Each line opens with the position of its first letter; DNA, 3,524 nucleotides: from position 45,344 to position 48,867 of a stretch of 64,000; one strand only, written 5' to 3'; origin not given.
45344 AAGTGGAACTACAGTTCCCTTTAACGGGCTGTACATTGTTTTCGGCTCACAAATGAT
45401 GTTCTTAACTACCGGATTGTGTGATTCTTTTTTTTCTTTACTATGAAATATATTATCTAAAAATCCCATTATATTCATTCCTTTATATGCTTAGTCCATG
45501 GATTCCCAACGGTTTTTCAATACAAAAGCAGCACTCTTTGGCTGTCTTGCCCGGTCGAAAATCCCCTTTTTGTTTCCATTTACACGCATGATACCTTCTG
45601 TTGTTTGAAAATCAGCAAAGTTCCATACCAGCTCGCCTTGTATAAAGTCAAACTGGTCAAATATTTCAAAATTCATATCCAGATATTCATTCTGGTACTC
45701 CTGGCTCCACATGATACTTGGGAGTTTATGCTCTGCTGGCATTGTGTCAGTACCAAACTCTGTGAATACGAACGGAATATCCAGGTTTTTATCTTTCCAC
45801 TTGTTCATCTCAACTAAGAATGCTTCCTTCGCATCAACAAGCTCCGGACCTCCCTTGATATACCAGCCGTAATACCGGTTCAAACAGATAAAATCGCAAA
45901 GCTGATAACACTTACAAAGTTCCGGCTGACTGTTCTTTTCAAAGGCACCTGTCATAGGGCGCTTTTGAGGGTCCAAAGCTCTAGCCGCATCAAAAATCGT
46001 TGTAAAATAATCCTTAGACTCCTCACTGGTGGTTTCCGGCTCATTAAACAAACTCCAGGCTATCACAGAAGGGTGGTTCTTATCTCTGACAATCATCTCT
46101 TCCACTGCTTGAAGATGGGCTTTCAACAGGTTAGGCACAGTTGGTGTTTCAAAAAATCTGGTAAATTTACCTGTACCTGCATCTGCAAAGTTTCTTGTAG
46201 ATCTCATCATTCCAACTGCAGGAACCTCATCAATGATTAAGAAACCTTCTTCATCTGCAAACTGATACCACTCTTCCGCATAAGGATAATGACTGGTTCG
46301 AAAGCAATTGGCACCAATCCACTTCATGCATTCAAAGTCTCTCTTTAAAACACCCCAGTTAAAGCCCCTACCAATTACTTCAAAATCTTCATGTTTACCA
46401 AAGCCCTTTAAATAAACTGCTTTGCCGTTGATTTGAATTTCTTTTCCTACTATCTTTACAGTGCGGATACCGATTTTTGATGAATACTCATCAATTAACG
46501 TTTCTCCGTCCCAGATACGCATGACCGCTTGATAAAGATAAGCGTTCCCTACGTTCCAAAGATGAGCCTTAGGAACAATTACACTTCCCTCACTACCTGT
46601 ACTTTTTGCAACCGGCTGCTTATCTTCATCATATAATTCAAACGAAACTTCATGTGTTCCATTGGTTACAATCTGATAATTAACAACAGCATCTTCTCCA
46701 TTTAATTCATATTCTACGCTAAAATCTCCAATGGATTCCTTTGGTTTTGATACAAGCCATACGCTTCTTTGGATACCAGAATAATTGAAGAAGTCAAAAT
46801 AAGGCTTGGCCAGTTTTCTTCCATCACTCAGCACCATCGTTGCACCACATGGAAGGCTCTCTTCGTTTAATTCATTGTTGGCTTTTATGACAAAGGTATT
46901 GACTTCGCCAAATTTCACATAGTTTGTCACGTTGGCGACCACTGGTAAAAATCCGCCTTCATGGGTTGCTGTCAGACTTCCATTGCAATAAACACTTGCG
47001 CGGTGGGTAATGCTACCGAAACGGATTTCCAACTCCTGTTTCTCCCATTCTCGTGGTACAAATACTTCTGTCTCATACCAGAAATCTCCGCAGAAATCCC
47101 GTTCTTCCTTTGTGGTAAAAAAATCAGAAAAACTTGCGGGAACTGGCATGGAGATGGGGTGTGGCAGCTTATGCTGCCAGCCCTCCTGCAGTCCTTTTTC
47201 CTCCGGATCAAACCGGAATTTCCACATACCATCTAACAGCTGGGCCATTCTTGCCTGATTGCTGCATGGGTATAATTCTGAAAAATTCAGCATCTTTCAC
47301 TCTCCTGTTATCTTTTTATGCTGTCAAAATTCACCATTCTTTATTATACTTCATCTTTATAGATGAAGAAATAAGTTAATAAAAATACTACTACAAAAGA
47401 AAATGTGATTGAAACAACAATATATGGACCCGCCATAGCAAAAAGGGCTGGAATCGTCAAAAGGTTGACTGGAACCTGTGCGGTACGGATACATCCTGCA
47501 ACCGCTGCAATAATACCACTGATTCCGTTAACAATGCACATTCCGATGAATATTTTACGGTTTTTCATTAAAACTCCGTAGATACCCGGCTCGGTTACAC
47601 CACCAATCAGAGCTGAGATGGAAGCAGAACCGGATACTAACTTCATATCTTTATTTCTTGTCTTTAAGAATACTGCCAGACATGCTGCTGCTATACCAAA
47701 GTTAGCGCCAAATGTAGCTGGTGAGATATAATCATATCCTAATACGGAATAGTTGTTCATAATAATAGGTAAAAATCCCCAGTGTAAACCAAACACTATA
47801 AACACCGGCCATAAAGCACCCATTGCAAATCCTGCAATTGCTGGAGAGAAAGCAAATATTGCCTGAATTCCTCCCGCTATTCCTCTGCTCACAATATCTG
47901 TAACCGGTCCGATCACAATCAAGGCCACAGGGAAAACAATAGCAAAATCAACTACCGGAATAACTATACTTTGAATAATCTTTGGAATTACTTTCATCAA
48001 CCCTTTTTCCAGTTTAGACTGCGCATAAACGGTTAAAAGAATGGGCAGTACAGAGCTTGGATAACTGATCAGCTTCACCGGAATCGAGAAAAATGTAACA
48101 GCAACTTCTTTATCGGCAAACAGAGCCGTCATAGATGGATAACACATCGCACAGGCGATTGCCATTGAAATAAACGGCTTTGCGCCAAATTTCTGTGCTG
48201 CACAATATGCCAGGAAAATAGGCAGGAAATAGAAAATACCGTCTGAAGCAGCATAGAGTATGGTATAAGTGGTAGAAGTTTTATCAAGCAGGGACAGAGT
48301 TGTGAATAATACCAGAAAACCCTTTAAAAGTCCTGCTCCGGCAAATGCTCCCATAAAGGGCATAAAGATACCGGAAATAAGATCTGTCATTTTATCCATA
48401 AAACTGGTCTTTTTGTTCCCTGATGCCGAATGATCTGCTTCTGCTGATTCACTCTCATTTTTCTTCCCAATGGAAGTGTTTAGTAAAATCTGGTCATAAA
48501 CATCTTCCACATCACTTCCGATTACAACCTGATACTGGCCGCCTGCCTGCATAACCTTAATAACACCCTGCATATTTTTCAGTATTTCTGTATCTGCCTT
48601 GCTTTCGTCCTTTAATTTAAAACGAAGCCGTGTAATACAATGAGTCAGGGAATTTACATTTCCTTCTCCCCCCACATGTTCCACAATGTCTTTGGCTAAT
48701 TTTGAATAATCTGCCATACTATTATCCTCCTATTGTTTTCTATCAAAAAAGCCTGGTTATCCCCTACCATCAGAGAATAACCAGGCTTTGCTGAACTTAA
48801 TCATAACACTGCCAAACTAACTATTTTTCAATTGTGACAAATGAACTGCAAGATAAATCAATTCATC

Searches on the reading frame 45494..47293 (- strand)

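Call 46: search_protein_families(library=pfam, proteins=[window:45494-47293:-], max_evalue=0.00001)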
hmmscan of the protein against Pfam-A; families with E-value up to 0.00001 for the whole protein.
window:45494-47293:- (600 aa): 4 families
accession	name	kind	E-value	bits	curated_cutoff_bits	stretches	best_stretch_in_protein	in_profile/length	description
PF02836.23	Glyco_hydro_2_C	-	1.3e-69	235.1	21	1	279-599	1-300/302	Glycosyl hydrolases family 2, TIM barrel domain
PF02837.24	Glyco_hydro_2_N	-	2.5e-22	80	28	1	20-184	4-169/169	Glycosyl hydrolases family 2, sugar binding domain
PF00703.27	Glyco_hydro_2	-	8.6e-12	46.2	23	1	188-277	3-109/109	Glycosyl hydrolases family 2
PF22666.2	Glyco_hydro_2_N2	-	1.9e-06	28.5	27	1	70-144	49-123/167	Glycosyl hydrolase 2 galactose-binding domain-like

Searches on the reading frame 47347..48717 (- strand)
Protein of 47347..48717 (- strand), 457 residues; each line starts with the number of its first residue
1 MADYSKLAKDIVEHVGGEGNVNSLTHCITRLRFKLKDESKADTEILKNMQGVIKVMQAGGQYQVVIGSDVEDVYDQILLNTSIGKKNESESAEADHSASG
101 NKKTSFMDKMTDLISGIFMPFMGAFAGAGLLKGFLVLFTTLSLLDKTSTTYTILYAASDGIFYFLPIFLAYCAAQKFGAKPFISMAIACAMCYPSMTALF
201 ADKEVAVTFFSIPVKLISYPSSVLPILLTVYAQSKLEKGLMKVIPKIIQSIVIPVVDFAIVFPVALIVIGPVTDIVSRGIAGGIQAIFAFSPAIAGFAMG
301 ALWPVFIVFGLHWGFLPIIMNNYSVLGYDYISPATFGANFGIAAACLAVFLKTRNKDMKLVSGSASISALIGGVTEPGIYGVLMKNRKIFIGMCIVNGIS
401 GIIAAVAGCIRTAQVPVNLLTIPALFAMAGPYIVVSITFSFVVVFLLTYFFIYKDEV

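Call 46: search_protein_families(library=pfam, proteins=[window:47347-48717:-], max_evalue=0.00001)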
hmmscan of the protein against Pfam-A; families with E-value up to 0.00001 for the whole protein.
window:47347-48717:- (457 aa): 2 families
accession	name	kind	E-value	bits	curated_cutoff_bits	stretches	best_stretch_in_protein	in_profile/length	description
PF02378.23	PTS_EIIC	-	1.6e-30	106.8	30.7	1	116-395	2-317/319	Phosphotransferase system, EIIC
PF00367.25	PTS_EIIB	-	3.6e-16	58.7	27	1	9-42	1-34/34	phosphotransferase system, EIIB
